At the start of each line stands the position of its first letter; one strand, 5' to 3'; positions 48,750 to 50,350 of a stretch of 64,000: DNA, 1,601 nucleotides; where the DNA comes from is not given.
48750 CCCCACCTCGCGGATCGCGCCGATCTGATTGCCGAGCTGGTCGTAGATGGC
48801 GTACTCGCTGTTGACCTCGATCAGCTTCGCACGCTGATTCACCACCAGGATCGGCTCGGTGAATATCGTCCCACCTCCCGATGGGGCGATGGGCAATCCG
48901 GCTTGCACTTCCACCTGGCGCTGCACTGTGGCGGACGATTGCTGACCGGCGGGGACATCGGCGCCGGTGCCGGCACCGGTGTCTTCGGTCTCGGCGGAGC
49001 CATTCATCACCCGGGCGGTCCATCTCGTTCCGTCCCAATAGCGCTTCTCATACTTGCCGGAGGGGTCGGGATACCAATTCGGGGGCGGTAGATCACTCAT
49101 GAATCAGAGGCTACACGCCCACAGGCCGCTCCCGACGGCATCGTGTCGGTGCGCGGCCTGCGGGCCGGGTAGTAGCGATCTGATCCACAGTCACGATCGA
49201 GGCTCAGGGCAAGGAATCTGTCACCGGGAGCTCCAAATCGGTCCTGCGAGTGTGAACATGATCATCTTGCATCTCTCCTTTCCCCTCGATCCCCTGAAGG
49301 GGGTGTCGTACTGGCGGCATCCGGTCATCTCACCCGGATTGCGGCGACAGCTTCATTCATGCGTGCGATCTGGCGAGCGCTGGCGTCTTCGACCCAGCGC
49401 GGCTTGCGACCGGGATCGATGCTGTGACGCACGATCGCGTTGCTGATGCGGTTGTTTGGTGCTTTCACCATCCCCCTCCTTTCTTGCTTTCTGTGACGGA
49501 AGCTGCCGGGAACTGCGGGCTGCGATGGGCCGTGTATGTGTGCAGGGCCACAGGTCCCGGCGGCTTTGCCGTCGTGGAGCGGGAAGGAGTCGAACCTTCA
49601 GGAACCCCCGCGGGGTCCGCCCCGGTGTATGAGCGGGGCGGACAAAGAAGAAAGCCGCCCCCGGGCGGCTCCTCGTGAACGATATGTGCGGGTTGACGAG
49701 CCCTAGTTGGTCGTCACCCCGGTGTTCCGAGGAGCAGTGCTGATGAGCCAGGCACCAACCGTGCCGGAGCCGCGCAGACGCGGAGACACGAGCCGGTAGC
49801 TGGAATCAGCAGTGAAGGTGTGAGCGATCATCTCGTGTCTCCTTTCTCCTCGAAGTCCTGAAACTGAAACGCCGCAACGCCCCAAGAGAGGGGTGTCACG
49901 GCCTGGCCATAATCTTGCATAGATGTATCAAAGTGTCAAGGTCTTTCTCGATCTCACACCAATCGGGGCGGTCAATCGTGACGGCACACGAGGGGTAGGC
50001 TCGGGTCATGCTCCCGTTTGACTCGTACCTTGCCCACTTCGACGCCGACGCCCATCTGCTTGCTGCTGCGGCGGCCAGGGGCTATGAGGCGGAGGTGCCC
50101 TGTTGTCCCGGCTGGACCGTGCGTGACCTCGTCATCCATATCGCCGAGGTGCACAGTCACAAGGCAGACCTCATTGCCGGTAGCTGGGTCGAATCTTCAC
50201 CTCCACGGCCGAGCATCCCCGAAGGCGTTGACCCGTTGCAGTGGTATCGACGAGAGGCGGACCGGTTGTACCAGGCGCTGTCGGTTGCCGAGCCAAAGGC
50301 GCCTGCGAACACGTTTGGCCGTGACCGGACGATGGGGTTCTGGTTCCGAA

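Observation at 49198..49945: Stretch without large ORFs packed with SD-led mini-ORFs, a terminator and structured RNA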

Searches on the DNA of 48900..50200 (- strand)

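Call 5: search_rna_families(source=window, start=48900, end=50200, threshold=evalue, max_evalue=10, show_alignments=3)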
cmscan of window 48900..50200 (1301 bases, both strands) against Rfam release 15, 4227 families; matches with E-value up to 10: 9.
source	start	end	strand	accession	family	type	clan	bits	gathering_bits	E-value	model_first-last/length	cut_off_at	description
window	49576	49661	-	RF01852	tRNA-Sec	Gene; tRNA;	CL00001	20.8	47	0.33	1-91/91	no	Selenocysteine transfer RNA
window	48910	48955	+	RF03222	mir-4900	Gene; miRNA;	-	17.1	60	2.6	13-63/75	no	mir-4900 microRNA precursor family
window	49108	49173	-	RF03384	mir-7180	Gene; miRNA;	-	14.9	78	8.4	1-58/58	no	mir-7180 microRNA precursor family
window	49601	49666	-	RF01839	eeev_FSE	Cis-reg; frameshift_element;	-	14.7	80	8.6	1-73/73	no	eastern equine encephalitis ribosomal frameshift element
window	50127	50200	+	RF00518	speF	Cis-reg; leader;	-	13.6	37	0.99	1-73/153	3'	speF leader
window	50169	50190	-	RF01149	sR10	Gene; snRNA; snoRNA; CD-box;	-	12.6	45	3.1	35-54/54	no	Small nucleolar RNA sR10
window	49601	49668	+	RF02248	Six3os1_3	Gene; lncRNA;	-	12.2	40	3.1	1-75/75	no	Six3os1 conserved region 3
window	50114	50178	-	RF01144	sR17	Gene; snRNA; snoRNA; CD-box;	-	12.1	36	8.3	1-55/55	no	Small nucleolar RNA sR17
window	49773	49884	+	RF01702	Cyano-2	Gene; sRNA;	-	11.8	40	3.8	1-204/204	no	Cyano-2 RNA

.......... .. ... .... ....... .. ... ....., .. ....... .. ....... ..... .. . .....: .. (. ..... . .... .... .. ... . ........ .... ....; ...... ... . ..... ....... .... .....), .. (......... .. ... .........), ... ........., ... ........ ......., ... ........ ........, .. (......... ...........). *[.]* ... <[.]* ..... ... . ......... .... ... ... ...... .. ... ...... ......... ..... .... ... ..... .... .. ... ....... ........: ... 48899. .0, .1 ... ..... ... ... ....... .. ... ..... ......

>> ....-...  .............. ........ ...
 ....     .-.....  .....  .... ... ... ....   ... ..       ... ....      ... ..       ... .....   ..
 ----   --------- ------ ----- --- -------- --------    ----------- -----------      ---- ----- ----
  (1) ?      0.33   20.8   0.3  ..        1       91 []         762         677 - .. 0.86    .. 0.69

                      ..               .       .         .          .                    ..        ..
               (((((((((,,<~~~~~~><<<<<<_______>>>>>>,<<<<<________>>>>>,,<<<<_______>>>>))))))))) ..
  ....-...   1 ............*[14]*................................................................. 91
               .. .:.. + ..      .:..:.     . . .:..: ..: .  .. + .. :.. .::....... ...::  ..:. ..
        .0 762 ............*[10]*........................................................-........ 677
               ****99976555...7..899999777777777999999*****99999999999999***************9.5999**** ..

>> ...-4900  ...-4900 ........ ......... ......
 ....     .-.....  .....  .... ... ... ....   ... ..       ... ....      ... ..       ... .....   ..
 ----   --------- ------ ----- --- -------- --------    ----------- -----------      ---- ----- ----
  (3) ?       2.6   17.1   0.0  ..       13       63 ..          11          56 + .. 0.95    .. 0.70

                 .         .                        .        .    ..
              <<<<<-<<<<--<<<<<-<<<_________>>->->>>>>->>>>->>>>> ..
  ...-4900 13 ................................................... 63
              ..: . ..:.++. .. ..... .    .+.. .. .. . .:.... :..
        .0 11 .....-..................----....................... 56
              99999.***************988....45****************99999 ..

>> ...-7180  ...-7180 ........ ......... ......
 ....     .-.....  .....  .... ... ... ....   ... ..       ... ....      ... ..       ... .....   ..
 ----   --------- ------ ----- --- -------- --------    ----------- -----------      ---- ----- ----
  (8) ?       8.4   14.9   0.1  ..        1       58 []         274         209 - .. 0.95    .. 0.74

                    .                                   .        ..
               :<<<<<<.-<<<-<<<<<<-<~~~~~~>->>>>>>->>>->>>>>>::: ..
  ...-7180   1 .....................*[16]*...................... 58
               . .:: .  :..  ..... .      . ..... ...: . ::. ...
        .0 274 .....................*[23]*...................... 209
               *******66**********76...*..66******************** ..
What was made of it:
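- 49575..49623 (-): tRNA-like element without a D arm. Acceptor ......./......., central hairpin CCCC-GCG-GGGG, 5-nt linker, T arm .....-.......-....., discriminator A49575. A weak tRNA-Sec hit scores 20.8 bits (call 5).
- On Canonical tRNA gene: The best hit is tRNA-Sec at 20.8 bits against a gathering score of 47 (call 5).
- On Any Rfam 15 family: Only chance-level hits appear in E-value mode (call 5).
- The T arm plus acceptor strand with the tmRNA/tRNA-Ala-like ending GCUCCA is the part that integrases duplicate (call 5).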

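Call 11: search_dna_similar(query=window:49100-50010:-, collection=phages, mode=distant, max_evalue=0.01)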
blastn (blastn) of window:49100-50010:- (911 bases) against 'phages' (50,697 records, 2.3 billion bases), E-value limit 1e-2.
No match.

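Call 12: search_dna_similar(query=window:49100-50010:-, collection=plasmids, mode=distant, max_evalue=0.01)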
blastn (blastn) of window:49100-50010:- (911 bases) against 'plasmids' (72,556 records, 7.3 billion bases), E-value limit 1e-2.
No match.
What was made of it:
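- Tried and rejected: DNA similarity. blastn of the region against phage and plasmid collections gave no match (calls 11, 12).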

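Call 88: build_rna_model(alignment_id=A8, structure=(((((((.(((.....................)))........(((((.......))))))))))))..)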
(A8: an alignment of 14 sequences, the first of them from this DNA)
Model R1 built from alignment A8 (14 sequences, 69 columns); structure: as given.
model positions 54; base pairs 15; branch points 1; effective number of sequences 8.26; information 1.029 bits per position. Calibrated on 0.2 Mb of random sequence (short: E-values are rough).
structure used (alignment columns):
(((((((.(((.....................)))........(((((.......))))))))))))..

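Call 89: search_with_rna_model(model_id=R1, sources=[window, L001, L002, L005, L006, L008, L009, L010, L011, L012, L013, L014, L016, L017, L018, L019, L020, L021, L022, L023, L024, L025, L026, L027, L028, L029, L030, L031, L032, L033], max_evalue=1)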
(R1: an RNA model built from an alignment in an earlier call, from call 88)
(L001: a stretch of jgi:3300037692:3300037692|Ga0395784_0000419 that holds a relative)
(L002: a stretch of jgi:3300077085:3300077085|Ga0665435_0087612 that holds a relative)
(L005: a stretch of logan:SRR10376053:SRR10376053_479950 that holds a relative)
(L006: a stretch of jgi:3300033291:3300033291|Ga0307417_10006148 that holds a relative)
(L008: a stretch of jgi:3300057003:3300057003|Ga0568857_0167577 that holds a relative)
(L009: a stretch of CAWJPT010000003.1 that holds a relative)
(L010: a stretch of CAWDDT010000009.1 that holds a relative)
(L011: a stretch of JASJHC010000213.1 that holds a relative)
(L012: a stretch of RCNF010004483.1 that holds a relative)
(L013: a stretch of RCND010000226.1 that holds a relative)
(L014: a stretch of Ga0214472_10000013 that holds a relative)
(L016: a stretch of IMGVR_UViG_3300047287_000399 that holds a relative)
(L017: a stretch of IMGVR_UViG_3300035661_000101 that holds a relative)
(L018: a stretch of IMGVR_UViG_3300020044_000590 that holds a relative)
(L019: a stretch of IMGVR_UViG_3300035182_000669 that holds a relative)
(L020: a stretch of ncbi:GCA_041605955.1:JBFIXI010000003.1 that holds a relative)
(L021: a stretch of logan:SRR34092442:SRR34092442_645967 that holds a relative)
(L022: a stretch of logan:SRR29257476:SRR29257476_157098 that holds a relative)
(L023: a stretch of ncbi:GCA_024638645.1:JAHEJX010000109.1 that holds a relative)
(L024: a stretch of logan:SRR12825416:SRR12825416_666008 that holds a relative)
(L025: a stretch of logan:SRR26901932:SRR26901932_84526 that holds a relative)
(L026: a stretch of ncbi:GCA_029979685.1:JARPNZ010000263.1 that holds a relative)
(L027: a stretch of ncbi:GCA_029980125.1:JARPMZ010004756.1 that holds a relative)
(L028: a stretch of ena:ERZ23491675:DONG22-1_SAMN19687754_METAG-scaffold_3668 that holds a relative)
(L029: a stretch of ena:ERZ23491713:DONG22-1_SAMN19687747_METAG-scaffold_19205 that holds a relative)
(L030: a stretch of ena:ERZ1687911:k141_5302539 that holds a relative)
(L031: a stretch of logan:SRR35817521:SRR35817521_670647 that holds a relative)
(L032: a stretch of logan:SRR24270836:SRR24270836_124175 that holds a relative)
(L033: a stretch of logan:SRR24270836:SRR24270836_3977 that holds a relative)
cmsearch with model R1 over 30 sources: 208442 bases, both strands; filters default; matches with E-value up to 1: 24.
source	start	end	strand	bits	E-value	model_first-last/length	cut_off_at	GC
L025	2268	2321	+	70.5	4.1e-14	1-54/54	no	0.69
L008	1008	1060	+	69.5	7e-14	1-54/54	no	0.68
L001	5845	5896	+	69.1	8.8e-14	1-54/54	no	0.63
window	49574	49623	-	66.7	3.4e-13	1-54/54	no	0.72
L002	250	301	+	66.4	3.8e-13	1-54/54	no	0.63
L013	2216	2270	-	66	4.7e-13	1-54/54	no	0.69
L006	1632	1682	+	65.6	5.9e-13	1-54/54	no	0.73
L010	2822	2872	+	65.4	6.8e-13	1-54/54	no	0.71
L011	335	390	+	65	8.3e-13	1-54/54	no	0.68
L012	160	215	-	65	8.3e-13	1-54/54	no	0.68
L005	4551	4605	+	64.4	1.2e-12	1-54/54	no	0.67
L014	4584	4638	+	64.4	1.2e-12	1-54/54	no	0.67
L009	2784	2836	+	64.3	1.2e-12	1-54/54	no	0.64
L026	2316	2367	+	62.6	3.2e-12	1-54/54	no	0.67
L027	2316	2367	+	62.6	3.2e-12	1-54/54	no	0.67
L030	1136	1197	+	56.2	1.1e-10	1-54/54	no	0.65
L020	2336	2400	+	53.2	5.5e-10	1-54/54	no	0.68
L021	1600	1664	+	53.2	5.5e-10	1-54/54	no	0.68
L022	878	942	+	53.2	5.5e-10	1-54/54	no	0.68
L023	2062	2127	+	50.4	2.6e-09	1-54/54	no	0.61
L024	639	704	+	50.4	2.6e-09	1-54/54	no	0.61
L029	693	757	+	48.7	6.7e-09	1-54/54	no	0.68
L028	89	153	+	48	1e-08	1-54/54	no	0.68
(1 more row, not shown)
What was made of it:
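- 49575..49623 (-): The covariance model finds one copy per cassette (call 89).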
